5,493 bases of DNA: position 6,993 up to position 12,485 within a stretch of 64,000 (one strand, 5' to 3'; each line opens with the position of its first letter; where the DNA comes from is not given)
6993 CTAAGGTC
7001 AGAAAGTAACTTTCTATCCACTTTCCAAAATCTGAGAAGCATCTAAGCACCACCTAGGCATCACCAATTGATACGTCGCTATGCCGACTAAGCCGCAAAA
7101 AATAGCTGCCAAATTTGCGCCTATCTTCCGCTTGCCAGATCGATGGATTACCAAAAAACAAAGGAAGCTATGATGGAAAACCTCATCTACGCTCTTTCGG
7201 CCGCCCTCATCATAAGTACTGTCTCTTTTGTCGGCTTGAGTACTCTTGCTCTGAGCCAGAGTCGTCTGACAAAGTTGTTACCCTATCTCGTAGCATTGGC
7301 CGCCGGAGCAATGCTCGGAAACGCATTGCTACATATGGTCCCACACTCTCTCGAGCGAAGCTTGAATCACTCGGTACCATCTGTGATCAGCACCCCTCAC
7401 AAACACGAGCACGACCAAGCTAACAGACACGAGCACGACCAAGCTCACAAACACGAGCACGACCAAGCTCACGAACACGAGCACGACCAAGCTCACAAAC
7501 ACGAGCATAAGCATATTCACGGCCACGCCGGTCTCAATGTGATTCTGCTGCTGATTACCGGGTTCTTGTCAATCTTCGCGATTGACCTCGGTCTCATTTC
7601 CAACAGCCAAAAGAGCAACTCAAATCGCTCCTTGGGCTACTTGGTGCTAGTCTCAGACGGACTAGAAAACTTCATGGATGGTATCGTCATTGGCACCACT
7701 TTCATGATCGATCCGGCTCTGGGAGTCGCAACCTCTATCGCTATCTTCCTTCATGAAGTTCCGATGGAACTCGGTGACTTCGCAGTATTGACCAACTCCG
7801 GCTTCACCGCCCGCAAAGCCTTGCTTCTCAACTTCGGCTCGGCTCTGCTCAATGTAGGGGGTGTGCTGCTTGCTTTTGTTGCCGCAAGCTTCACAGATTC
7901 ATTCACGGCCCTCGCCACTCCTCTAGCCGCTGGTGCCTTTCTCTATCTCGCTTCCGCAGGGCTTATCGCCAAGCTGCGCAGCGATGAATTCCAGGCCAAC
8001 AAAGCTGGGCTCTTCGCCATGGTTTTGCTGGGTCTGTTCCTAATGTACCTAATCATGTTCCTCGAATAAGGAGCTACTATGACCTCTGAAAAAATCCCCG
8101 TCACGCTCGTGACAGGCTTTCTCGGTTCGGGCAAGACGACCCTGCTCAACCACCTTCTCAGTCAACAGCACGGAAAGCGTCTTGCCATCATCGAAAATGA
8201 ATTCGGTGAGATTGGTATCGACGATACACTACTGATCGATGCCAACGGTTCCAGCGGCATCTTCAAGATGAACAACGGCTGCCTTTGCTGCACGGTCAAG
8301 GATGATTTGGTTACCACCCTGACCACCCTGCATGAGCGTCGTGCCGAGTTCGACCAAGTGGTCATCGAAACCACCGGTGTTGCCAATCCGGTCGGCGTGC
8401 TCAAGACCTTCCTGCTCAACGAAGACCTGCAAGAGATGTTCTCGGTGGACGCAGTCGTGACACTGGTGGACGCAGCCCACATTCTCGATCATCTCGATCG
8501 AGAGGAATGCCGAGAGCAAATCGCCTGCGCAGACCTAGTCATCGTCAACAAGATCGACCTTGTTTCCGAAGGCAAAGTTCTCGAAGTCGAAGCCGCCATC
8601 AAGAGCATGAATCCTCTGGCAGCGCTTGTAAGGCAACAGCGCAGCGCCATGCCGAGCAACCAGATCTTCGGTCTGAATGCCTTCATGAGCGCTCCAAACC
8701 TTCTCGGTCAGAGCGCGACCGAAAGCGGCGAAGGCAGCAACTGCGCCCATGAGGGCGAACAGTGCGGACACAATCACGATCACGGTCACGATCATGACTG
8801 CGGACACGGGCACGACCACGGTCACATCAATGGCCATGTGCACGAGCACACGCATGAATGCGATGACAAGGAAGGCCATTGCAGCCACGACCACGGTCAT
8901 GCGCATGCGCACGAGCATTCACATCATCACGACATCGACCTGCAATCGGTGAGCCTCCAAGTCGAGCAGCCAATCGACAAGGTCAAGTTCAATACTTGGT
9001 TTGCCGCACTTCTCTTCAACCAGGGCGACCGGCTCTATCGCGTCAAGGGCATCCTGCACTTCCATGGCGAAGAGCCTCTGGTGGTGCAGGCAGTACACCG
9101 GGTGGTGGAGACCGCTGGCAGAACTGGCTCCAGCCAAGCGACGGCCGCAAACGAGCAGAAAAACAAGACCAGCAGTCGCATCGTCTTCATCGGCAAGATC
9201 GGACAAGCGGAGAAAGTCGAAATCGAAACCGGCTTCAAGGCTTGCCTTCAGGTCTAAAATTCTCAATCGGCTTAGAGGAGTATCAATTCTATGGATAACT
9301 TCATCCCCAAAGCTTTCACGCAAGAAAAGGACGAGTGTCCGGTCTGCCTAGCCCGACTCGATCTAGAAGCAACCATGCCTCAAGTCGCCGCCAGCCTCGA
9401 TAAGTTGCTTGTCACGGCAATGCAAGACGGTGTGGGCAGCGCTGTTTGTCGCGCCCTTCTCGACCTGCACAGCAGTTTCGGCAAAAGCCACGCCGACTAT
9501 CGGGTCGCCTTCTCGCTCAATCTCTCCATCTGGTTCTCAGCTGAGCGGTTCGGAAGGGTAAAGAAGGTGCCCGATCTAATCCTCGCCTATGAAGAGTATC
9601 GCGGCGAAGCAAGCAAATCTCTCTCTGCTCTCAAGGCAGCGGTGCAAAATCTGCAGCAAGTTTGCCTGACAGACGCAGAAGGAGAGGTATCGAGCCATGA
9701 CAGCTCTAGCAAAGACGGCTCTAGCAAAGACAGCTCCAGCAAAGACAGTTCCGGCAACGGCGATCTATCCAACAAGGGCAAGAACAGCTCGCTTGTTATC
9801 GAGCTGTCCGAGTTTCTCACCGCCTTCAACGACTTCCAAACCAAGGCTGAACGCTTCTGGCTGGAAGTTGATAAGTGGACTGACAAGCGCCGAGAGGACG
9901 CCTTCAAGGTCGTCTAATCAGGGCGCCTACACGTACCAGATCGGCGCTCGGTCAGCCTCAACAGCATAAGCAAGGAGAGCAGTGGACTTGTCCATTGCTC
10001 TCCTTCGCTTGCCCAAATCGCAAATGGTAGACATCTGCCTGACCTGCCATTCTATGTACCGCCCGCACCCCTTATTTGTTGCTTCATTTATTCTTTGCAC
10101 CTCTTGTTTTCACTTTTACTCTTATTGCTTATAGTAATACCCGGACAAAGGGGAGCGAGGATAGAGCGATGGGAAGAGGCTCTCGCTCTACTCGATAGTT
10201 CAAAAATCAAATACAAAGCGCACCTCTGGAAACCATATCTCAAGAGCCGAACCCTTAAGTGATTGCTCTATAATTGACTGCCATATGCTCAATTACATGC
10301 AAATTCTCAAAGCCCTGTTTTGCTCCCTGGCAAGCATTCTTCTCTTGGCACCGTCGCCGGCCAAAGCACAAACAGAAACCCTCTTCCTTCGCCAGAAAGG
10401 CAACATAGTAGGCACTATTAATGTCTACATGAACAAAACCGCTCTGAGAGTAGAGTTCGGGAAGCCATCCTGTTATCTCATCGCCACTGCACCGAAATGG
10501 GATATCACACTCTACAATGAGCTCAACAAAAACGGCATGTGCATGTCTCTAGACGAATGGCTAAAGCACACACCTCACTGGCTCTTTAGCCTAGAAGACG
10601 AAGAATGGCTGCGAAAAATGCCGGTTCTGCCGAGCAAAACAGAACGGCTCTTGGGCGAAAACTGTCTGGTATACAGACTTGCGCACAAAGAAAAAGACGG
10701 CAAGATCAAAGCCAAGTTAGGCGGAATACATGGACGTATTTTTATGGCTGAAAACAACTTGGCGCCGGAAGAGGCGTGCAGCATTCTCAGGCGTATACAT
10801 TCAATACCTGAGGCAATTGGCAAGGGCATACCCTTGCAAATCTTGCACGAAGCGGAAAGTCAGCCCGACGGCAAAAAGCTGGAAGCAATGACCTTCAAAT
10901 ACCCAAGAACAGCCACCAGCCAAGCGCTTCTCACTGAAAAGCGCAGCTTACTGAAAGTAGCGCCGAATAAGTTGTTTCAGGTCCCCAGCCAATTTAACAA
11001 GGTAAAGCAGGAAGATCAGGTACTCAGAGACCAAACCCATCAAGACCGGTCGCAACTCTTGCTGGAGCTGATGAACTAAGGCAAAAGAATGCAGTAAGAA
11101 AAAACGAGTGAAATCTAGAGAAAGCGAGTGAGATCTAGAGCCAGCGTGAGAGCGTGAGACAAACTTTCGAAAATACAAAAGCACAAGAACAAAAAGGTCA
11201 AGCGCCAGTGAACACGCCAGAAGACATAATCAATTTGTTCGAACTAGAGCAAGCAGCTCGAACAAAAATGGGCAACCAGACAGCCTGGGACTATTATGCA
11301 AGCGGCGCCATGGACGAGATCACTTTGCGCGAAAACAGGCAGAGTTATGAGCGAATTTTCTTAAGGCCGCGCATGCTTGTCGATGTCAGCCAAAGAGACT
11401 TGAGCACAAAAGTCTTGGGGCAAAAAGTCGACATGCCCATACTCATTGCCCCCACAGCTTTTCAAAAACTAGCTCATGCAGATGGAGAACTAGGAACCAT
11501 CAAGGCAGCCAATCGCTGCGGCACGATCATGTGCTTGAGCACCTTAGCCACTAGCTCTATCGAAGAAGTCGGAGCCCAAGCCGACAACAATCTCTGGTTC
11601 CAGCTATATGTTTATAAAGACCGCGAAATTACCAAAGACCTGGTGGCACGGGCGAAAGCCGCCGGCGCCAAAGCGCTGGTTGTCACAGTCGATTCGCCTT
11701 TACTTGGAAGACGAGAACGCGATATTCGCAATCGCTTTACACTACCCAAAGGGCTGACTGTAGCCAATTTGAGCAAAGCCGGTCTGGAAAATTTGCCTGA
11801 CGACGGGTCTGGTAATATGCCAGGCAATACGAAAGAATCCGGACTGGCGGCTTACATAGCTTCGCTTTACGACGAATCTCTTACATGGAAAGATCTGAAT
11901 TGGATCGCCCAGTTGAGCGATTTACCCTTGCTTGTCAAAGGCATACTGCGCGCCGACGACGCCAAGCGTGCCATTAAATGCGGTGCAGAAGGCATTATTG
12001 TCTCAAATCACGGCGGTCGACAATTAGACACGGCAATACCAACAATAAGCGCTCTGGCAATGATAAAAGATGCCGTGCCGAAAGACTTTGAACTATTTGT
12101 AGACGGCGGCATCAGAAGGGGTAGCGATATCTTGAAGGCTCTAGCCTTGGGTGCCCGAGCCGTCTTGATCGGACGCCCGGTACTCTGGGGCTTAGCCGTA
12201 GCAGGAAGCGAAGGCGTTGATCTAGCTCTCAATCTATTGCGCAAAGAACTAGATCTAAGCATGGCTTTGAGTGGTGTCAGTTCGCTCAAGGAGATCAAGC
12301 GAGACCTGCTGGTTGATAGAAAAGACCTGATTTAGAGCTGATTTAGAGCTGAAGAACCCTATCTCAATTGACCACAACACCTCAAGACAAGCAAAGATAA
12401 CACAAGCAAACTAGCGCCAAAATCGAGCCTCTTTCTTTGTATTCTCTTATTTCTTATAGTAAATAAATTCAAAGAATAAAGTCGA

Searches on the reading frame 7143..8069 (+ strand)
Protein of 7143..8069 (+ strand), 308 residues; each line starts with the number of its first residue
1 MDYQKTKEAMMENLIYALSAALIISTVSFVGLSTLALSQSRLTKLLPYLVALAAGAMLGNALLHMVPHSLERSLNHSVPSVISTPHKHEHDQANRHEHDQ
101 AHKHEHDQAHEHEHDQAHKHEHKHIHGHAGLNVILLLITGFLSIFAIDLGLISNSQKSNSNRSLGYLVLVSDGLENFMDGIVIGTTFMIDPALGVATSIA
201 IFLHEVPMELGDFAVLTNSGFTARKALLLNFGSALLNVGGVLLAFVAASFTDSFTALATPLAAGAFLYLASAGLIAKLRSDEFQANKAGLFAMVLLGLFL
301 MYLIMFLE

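Call 77: search_protein_families(library=pfam, proteins=[window:7143-8069:+], max_evalue=0.001)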
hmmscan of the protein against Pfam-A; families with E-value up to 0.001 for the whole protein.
window:7143-8069:+ (308 aa): 1 family
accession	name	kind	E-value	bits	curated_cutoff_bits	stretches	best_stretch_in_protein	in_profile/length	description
PF02535.28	Zip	-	6.3e-40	137.8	35.1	2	82-305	117-323/323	ZIP Zinc transporter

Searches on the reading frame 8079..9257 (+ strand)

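Call 77: search_protein_families(library=pfam, proteins=[window:8079-9257:+], max_evalue=0.001)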
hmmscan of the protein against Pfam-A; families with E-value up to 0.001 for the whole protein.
window:8079-9257:+ (392 aa): 4 families
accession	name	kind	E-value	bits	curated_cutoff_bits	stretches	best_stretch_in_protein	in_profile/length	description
PF02492.25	cobW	-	1.4e-55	188.1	20.7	1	7-183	1-178/180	CobW/HypB/UreG, nucleotide-binding domain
PF07683.19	CobW_C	-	3.1e-17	62.6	22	1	289-390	2-94/94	Cobalamin synthesis protein cobW C-terminal domain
PF13401.12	AAA_22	-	0.0006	20.6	27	0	8-137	7-97/130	AAA domain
PF00009.33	GTP_EFTU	-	0.00062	19.8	26.5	0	120-176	90-148/188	Elongation factor Tu GTP binding domain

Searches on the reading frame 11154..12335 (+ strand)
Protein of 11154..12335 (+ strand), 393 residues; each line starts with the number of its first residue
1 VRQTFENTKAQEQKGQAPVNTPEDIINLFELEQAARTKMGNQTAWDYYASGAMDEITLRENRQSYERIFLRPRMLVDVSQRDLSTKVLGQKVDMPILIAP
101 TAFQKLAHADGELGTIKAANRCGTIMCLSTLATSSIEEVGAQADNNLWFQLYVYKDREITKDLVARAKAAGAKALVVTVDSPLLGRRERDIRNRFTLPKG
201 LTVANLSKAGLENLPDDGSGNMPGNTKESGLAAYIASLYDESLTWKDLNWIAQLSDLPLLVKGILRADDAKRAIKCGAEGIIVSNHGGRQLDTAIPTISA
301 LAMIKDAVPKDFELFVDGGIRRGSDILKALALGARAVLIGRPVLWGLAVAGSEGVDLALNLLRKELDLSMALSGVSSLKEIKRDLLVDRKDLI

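Call 77: search_protein_families(library=pfam, proteins=[window:11154-12335:+], max_evalue=0.001)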
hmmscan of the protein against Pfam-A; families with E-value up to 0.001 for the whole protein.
window:11154-12335:+ (393 aa): 4 families
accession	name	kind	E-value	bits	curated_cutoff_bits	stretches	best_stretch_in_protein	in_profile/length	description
PF01070.24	FMN_dh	-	3.3e-140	467.5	24.9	1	41-386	6-348/350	FMN-dependent dehydrogenase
PF00478.31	IMPDH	-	1.9e-06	27.6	25.6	1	293-341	188-237/345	IMP dehydrogenase / GMP reductase domain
PF01645.23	Glu_synthase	-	3.3e-06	26.9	20.4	1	277-344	242-308/369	Conserved region in glutamate synthase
PF05690.20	ThiG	-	0.00013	21.8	23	0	300-341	166-205/247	Thiazole biosynthesis protein ThiG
